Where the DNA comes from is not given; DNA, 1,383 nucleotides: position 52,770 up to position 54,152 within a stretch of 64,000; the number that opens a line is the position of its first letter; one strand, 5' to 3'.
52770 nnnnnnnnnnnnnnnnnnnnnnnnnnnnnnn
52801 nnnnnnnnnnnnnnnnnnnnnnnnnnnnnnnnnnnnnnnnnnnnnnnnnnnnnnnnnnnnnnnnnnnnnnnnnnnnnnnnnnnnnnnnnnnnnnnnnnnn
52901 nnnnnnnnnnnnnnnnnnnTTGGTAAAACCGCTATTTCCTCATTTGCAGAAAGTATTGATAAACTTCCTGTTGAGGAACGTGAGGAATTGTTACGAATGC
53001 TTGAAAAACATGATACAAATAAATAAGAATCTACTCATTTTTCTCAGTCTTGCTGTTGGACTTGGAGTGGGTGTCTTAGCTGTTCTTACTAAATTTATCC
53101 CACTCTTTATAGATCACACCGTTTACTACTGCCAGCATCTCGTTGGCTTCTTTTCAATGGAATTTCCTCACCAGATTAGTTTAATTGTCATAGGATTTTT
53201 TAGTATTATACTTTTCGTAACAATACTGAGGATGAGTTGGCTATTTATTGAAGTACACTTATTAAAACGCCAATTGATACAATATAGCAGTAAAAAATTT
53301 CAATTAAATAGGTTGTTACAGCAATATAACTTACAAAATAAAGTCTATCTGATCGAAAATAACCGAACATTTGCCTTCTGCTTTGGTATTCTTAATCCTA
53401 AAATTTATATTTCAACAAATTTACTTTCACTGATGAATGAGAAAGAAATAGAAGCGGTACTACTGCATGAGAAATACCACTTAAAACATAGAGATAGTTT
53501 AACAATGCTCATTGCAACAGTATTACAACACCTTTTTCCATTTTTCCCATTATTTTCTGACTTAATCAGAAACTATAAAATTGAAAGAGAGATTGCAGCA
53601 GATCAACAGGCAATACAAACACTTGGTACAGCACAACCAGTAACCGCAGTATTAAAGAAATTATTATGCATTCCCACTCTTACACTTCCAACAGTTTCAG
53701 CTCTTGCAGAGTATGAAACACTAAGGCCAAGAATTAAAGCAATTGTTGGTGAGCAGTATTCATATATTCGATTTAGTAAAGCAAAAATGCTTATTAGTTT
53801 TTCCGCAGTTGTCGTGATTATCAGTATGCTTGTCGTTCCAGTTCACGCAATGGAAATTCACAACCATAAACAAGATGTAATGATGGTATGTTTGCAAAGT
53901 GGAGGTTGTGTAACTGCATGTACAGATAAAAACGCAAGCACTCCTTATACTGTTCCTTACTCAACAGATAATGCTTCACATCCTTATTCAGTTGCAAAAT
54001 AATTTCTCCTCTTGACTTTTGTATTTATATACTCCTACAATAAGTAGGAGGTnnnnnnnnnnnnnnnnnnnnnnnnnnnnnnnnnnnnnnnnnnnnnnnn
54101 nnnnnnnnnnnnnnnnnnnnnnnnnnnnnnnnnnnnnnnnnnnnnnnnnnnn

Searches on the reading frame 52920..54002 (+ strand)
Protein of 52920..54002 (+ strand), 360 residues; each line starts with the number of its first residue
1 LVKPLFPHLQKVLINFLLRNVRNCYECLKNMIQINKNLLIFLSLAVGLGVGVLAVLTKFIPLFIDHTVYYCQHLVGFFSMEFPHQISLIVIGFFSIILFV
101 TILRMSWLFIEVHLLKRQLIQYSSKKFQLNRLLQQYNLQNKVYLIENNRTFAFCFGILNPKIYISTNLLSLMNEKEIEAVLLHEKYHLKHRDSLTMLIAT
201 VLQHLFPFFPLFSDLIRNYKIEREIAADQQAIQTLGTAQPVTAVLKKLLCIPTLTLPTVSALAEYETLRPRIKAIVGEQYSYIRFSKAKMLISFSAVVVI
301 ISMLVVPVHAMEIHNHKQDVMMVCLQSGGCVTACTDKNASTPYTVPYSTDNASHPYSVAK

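Call 63: search_protein_families(library=pfam, proteins=[window:52920-54002:+], max_evalue=0.001)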
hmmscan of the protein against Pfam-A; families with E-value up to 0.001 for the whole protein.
window:52920-54002:+ (360 aa): 2 families
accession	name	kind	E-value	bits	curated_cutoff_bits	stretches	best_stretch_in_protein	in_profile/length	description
PF05569.17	Peptidase_M56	-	4.5e-19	69.2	31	1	88-236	102-252/296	BlaR1 peptidase M56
PF01435.24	Peptidase_M48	-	1.7e-12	48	20.3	1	137-216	19-104/186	Peptidase family M48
